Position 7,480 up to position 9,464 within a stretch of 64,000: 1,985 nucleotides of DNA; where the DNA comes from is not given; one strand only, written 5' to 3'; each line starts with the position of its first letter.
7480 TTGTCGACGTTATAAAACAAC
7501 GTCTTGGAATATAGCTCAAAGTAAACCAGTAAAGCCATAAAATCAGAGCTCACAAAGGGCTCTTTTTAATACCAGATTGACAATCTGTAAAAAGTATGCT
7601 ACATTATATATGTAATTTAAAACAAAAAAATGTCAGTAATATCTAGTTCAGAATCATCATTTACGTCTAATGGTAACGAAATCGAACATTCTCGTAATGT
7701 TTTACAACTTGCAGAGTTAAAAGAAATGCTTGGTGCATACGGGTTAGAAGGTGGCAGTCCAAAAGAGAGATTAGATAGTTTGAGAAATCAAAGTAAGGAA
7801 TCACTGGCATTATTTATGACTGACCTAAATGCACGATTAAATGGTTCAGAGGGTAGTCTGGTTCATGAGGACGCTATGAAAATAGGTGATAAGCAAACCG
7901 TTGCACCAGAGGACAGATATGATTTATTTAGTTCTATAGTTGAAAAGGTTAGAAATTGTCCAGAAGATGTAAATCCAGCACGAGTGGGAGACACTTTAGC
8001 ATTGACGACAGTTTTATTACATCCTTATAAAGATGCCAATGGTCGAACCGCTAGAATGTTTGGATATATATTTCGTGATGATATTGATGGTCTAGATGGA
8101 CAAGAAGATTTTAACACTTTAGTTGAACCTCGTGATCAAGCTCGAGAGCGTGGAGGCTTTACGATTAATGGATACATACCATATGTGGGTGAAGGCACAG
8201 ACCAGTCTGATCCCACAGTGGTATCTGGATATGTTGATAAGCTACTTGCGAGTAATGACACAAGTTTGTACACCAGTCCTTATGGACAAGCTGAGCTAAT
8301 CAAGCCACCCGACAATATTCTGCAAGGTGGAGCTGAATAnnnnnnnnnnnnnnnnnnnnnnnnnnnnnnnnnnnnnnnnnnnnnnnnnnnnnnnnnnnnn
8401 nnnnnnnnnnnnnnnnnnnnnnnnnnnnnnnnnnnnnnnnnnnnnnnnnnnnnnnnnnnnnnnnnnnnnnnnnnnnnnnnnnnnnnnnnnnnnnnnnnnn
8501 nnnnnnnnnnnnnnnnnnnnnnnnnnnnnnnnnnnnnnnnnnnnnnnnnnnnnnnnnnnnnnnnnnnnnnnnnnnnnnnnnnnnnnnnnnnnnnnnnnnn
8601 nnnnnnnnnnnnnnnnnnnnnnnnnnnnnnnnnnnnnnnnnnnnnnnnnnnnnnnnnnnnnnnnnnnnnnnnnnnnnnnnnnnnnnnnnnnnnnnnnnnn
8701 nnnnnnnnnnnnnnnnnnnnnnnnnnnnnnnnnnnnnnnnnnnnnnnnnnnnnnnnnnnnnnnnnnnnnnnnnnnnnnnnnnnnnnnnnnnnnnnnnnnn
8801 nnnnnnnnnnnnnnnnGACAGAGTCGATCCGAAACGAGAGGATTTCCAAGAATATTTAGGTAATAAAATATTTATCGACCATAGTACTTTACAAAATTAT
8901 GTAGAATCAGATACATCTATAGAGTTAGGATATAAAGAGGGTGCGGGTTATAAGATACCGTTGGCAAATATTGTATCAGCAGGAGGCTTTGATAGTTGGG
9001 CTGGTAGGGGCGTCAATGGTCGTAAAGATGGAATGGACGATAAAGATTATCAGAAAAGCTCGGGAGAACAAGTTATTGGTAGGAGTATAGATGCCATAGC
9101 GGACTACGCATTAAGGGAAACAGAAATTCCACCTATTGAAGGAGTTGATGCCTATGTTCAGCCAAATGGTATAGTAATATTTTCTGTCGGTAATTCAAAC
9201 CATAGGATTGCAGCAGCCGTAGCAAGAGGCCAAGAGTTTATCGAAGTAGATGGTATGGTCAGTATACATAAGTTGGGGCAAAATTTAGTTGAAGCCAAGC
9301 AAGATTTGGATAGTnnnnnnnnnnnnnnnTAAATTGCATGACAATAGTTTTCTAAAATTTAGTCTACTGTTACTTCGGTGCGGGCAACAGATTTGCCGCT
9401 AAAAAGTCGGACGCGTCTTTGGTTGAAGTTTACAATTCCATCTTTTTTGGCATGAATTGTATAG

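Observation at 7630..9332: Fic/Doc-family protein translationally coupled to a 330-aa protein of unknown function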

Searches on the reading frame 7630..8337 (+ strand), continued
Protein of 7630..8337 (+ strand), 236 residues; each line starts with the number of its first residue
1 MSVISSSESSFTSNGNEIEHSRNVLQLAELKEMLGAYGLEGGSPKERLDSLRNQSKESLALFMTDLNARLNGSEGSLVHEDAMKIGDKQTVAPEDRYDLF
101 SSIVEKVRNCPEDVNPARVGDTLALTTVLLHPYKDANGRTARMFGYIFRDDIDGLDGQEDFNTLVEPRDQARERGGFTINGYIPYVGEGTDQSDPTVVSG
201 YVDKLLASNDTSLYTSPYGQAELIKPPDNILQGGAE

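Call 78: find_encoding_contigs(protein=P0002, flank=4000, max_places=2)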
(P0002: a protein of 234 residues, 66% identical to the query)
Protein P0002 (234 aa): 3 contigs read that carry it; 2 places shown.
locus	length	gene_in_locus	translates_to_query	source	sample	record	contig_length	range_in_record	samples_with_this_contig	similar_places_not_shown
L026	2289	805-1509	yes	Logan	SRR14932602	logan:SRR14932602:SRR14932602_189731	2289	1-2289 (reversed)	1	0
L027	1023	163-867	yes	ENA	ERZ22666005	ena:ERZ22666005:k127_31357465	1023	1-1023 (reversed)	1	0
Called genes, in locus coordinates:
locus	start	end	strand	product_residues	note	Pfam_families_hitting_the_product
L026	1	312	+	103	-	?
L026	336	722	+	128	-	PF00072:Response_reg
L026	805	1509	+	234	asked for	PF02661:Fic (weak)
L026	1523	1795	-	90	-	PF01016:Ribosomal_L27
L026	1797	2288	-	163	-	?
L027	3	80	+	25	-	?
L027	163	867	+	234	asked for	PF02661:Fic (weak)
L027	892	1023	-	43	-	?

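Call 86: list_cluster_members(proteins=[P0001, P0038, P0078, P0133])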
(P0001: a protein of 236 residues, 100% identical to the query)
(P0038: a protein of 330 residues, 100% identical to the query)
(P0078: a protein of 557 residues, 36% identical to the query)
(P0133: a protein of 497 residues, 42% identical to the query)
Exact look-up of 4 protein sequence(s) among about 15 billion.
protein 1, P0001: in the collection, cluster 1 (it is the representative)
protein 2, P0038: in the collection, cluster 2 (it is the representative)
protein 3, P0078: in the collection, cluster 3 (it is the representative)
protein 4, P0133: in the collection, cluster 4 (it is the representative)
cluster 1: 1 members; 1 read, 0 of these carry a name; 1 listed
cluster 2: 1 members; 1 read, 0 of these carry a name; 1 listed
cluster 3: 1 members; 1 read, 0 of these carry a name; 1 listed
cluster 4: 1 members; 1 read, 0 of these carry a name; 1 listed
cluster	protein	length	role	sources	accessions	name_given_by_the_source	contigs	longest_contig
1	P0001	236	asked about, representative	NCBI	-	-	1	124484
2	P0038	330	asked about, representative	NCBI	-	-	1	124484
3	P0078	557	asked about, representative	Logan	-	-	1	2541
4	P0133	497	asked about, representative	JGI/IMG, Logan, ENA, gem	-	-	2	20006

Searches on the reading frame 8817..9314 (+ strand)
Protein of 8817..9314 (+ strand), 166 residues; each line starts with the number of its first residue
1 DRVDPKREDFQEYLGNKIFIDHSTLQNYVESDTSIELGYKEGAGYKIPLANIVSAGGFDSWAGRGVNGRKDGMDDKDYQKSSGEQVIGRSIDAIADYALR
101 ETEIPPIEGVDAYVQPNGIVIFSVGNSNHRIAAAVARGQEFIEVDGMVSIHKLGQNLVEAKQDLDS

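Call 34: find_homologous_proteins(query=A3, max_evalue=0.001)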
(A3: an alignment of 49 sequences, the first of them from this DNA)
Query A3 (49 sequences) (166 aa, profile of the alignment): 20 proteins with E <= 0.001 among 8000 candidates.
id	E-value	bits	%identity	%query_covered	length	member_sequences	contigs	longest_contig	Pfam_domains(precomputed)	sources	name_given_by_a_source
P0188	2.3e-45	172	32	91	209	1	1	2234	-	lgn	-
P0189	8.6e-44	167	32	92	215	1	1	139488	-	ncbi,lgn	-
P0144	1.9e-43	166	29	91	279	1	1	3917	-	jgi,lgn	-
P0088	1.6e-42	163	38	91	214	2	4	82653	-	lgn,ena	-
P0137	7.2e-42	161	30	85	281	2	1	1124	-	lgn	-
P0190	1.0e-41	160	33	92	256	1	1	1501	-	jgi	jgi:hypothetical protein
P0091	8.7e-41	157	35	92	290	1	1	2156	-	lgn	-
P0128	3.3e-40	155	37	75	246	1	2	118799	-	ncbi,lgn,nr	ncbi:MAG TPA: hypothetical protein VHB72_00805 [Candidatus Saccharimonadales bacterium]|nr:hypotheti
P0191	1.8e-39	153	32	91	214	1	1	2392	-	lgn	-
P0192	1.4e-38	150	38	57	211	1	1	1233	-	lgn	-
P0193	1.8e-38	150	30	90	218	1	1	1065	-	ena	-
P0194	5.8e-38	148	35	91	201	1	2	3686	-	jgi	jgi:hypothetical protein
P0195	1.4e-37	147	33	92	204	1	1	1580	-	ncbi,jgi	jgi:hypothetical protein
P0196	7.9e-37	144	37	91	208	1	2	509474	-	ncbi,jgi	ncbi:MAG: hypothetical protein RL094_589 [Candidatus Parcubacteria bacterium]|jgi:hypothetical prote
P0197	1.2e-36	144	34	84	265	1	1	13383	-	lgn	-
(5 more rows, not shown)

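Call 35: search_solved_structures(query=A3, max_evalue=10, show_alignments=3)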
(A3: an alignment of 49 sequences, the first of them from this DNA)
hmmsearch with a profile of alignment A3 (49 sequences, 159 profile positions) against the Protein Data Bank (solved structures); distinct sequences matched with E-value up to 10: 5.
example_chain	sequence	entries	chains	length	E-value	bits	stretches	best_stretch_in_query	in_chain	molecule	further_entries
6pnj_F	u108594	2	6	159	0.14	15.1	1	40-78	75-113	Photosystem I reaction center protein PsaF subunit III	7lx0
4xqj_A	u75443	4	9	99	0.5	13.3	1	107-135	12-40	Accessory gene regulator A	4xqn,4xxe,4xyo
4xqq_A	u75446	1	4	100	0.51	13.3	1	107-134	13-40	Accessory gene regulator A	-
3bs1_A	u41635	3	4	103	0.54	13.2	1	107-134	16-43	Accessory gene regulator protein A | Accessory gene regulator A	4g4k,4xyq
9eys_F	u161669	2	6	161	0.76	12.7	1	40-75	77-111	Photosystem I reaction center subunit III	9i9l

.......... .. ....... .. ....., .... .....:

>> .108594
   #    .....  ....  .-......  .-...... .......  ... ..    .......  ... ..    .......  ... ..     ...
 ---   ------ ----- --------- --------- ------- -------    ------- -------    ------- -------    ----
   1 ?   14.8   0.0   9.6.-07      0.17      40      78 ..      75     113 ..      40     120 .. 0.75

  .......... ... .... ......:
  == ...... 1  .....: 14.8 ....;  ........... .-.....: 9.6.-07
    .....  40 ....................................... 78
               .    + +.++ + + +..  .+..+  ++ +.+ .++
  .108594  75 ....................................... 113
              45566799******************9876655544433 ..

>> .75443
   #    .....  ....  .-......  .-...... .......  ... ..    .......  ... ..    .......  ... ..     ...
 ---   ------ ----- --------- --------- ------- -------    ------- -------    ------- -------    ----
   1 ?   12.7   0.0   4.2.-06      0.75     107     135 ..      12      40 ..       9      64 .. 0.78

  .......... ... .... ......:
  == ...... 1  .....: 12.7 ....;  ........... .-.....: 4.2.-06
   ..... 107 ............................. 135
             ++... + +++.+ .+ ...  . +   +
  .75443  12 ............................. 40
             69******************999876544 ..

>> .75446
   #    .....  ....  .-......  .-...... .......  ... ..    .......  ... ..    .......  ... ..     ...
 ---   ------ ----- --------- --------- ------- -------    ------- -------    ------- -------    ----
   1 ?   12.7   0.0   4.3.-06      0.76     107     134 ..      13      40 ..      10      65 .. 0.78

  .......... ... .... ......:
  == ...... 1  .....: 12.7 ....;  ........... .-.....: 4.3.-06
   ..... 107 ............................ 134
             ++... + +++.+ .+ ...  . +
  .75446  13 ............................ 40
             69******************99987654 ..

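Call 51: find_encoding_contigs(protein=P0189, flank=5000, max_places=2)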
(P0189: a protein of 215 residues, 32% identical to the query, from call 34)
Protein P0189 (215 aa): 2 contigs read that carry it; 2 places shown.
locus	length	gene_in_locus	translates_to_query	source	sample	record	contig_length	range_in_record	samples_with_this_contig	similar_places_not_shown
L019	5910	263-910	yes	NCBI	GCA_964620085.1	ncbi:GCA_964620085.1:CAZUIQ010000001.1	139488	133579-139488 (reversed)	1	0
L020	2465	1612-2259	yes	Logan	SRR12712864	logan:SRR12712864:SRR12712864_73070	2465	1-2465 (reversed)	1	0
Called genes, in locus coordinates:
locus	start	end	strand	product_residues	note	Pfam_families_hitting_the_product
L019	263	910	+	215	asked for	-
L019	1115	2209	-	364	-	PF00534:Glycos_transf_1, PF13692:Glyco_trans_1_4, PF13524:Glyco_trans_1_2 (weak)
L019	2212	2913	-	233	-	PF02585:PIG-L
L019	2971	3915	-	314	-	-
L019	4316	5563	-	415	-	PF23802:DUF7178 (weak)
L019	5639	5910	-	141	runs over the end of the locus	-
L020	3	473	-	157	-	?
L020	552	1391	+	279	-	-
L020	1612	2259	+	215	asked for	-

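Call 53: find_encoding_contigs(protein=P0196, flank=5000, max_places=2)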
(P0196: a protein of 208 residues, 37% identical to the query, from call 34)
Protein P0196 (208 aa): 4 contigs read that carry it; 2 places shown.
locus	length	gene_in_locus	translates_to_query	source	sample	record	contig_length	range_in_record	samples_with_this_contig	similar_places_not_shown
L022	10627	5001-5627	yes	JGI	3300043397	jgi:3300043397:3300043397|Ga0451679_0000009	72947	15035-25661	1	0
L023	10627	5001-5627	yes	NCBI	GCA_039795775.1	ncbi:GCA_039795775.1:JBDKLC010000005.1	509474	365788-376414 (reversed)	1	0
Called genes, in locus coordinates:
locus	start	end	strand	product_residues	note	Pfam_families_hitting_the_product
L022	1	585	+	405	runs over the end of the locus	PF00266:Aminotran_5, PF01212:Beta_elim_lyase (weak)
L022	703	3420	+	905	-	PF02861:Clp_N, PF23569:NBD_SMAX1, PF00004:AAA, PF17871:AAA_lid_9, PF00004:AAA, PF07724:AAA_2, PF07728:AAA_5, PF10431:ClpB_D2-small, +4 more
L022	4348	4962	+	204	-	PF00702:Hydrolase, PF13419:HAD_2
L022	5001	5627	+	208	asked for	-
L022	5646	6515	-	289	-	-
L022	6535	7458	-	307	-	PF01745:IPT, PF01715:IPPT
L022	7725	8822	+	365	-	PF02195:ParB_N, PF17762:HTH_ParB, PF23552:ParB_C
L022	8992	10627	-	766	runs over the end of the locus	PF01751:Toprim, PF01131:Topoisom_bac, PF01396:Zn_ribbon_Top1, PF13368:Toprim_C_rpt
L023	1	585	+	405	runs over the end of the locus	PF00266:Aminotran_5, PF01212:Beta_elim_lyase (weak)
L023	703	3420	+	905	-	PF02861:Clp_N, PF23569:NBD_SMAX1, PF00004:AAA, PF17871:AAA_lid_9, PF00004:AAA, PF07724:AAA_2, PF07728:AAA_5, PF10431:ClpB_D2-small, +4 more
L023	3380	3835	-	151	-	-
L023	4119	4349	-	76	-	-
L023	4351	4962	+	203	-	PF00702:Hydrolase, PF13419:HAD_2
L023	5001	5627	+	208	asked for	-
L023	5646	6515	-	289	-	-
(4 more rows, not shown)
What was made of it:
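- ORF2-family proteins in Parcubacteria lie in unrelated contexts (calls 51, 53).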

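Call 72: search_protein_families(library=phrogs, proteins=[P0189], max_evalue=0.1)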
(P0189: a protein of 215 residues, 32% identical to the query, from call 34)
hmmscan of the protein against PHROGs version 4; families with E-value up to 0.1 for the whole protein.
P0189 (215 aa): 0 families

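Call 89: search_protein_families(library=pfam, alignment_id=A3, max_evalue=10)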
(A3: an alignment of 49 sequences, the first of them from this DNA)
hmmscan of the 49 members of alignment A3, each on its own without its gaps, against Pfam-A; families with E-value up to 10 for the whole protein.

A. member 1, seq(166 aa): 0 families

B. families by the number of members that match (of 49 scanned): 13 families
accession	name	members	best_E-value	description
PF23983.2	P11_C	1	0.0018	Minor capsid protein P11, C-terminal conserved region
PF20390.3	DUF6685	1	0.08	Family of unknown function (DUF6685)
PF14305.11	ATPgrasp_TupA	1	0.092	TupA-like ATPgrasp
PF23839.1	DUF7209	1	0.11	Family of unknown function (DUF7209)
PF17695.6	DUF5541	1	0.13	Family of unknown function (DUF5541)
PF05382.19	Amidase_5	1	0.15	Bacteriophage peptidoglycan hydrolase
PF17189.10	Glyco_hydro_30C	1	0.16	Glycosyl hydrolase family 30 beta sandwich domain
PF20457.3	DUF6710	1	0.17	Family of unknown function (DUF6710)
PF24228.1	CrAss_Ring_1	1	0.17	Phage tail ring protein 1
PF17503.7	DUF5435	1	0.21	Family of unknown function (DUF5435)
PF06052.18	3-HAO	1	0.21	3-hydroxyanthranilic acid dioxygenase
PF25098.1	PEX18_PEX21_C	1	0.23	PEX18/PEX21 C-terminal domain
PF17858.6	Defensin_int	1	0.24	Platypus intermediate defensin-like peptide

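Call 97: search_solved_structures(query=L022:7725-8819:+, max_evalue=0.00001, show_alignments=5)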
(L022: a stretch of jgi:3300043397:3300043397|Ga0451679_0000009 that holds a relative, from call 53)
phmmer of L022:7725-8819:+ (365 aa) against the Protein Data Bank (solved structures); distinct sequences matched with E-value up to 0.00001: 15.
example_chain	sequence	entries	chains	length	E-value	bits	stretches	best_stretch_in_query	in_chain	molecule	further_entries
6sdk_A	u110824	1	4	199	4.4e-43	151.2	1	12-212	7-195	Stage 0 sporulation protein J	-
1vz0_A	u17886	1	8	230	2.1e-42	148.9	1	15-217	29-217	Chromosome-partitioning protein Spo0J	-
4umk_A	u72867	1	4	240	1.8e-38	136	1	9-215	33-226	PROBABLE CHROMOSOME-PARTITIONING PROTEIN PARB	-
7bnk_A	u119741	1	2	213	2.9e-38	135.3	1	13-212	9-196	ParB family protein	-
7bnr_A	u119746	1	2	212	1.8e-37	132.7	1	14-212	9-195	ParB family protein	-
7o0n_A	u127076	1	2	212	1.8e-37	132.7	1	13-212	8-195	ParB family protein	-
6t1f_A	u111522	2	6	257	3.4e-35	125.2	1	15-225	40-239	Chromosome-partitioning protein ParB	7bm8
7ol9_A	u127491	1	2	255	2.9e-32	115.6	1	9-220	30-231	Nucleoid occlusion protein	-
7ng0_A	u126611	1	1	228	3.2e-32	115.4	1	12-215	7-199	Nucleoid occlusion protein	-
7nfu_A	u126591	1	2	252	5.2e-32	114.7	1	11-215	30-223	Nucleoid occlusion protein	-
6y93_A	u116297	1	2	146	1.3e-17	67.4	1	103-220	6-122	Nucleoid occlusion protein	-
6s6h_A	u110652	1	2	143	3.7e-17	65.9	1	102-225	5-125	Chromosome-partitioning protein ParB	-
8qa8_A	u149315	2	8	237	2.8e-11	46.6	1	13-176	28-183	Transcriptional repressor protein KorB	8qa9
1r71_A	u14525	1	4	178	8.3e-07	31.9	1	75-177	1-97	Transcriptional repressor protein korB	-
5noc_A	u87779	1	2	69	1.5e-06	31.1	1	218-274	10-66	Stage 0 sporulation protein J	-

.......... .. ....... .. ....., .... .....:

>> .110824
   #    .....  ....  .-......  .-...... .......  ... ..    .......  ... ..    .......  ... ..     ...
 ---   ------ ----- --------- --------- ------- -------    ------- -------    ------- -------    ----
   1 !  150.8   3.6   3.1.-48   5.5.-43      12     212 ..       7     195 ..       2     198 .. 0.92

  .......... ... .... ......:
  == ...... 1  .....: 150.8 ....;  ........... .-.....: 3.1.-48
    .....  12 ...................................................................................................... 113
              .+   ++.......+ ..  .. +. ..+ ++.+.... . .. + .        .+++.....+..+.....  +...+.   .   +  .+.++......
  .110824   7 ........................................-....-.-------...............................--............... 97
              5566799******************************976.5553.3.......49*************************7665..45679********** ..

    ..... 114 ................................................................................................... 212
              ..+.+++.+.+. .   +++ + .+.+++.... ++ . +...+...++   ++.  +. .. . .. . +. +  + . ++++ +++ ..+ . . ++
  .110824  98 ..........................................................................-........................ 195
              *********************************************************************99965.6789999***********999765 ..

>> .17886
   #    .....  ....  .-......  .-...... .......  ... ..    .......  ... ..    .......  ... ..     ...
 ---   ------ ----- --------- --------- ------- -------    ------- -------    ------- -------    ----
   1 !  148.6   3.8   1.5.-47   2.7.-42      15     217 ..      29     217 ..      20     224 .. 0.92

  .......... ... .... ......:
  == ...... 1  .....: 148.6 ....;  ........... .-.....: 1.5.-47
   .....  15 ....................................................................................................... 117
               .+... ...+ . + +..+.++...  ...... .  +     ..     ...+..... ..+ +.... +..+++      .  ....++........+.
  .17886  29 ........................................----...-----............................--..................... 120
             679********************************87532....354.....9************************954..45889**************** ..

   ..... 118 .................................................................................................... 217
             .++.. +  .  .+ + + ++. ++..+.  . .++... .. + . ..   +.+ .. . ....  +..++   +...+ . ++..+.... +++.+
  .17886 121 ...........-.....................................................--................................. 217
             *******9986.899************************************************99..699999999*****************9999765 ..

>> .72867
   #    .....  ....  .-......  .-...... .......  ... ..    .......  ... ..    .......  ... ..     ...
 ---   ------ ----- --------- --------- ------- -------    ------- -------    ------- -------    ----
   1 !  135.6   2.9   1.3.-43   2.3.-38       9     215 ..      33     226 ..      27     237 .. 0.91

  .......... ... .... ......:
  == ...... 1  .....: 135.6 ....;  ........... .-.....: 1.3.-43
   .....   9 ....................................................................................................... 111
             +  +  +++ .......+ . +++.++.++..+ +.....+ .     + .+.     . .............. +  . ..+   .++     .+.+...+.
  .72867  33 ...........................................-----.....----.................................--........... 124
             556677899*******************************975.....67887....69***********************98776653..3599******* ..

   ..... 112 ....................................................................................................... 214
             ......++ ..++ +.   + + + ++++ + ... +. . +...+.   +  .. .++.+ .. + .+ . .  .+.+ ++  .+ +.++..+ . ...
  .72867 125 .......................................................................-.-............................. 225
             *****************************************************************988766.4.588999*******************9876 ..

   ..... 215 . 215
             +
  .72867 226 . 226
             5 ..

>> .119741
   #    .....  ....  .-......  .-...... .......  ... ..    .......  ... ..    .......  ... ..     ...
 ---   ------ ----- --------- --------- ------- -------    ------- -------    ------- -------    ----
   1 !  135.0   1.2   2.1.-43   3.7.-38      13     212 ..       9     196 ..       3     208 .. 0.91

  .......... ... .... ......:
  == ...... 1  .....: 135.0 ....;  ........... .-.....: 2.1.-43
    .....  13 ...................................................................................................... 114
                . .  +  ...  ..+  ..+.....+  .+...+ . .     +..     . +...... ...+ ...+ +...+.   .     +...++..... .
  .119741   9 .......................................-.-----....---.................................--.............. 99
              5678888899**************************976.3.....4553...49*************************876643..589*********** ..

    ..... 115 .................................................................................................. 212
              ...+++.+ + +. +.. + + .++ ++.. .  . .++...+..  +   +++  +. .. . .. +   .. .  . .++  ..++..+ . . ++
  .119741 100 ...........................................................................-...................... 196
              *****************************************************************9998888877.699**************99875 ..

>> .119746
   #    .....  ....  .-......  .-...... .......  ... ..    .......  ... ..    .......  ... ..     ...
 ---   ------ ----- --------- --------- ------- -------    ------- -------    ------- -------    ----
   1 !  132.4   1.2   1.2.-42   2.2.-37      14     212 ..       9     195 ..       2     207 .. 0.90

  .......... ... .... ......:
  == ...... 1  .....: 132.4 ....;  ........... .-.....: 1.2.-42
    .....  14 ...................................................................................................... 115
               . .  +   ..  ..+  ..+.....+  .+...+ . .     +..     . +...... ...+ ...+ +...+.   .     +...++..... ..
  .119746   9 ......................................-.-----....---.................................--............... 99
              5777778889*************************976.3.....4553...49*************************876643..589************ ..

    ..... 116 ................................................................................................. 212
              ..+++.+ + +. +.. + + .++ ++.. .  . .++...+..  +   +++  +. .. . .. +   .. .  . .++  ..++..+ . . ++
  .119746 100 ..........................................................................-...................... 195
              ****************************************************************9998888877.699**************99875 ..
